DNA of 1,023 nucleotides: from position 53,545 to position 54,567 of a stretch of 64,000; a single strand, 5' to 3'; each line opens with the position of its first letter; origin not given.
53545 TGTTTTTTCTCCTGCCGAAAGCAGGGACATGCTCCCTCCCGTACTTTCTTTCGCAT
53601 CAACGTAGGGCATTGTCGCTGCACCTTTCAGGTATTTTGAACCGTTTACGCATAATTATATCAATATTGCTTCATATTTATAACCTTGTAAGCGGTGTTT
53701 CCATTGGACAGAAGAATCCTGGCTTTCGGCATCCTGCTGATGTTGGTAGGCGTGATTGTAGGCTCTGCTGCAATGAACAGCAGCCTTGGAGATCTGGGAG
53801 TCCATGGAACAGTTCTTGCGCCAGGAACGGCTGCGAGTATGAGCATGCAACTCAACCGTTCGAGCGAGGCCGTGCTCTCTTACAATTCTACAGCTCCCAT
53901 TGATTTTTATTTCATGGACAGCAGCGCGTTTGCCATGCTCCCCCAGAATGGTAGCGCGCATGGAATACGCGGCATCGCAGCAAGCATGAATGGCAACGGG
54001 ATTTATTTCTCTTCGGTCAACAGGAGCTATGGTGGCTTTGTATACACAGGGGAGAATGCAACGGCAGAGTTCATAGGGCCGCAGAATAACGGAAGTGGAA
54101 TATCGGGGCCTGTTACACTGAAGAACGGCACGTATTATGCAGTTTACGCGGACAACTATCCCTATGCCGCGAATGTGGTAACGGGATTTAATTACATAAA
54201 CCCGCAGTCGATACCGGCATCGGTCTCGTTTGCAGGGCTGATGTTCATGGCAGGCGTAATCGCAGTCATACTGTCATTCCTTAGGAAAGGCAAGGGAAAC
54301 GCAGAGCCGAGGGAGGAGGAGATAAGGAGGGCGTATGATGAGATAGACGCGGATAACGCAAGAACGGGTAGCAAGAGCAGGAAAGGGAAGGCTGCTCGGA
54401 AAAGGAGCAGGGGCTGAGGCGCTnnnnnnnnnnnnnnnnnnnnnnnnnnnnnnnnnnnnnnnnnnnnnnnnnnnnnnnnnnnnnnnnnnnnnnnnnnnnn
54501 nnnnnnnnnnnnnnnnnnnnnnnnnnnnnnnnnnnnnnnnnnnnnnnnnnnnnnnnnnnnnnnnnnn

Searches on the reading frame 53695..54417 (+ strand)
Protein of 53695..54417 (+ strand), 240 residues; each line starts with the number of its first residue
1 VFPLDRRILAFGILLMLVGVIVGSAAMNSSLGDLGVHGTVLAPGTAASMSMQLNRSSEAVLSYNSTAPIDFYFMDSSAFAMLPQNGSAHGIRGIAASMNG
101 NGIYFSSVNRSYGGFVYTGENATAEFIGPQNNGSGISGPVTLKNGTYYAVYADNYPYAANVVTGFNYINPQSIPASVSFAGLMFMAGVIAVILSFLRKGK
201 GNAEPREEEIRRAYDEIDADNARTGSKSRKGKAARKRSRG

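Call 3: search_protein_families(library=pfam, proteins=[window:53695-54417:+], max_evalue=1)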
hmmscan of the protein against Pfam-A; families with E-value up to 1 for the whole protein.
window:53695-54417:+ (240 aa): 2 families
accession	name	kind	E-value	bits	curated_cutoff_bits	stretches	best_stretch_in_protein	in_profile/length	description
PF02038.21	ATP1G1_PLM_MAT8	-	0.3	10.9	26.9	1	178-206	19-46/48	ATP1G1/PLM/MAT8 family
PF14341.11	PilX_N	-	0.55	10.7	25.5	1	9-34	5-30/51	PilX N-terminal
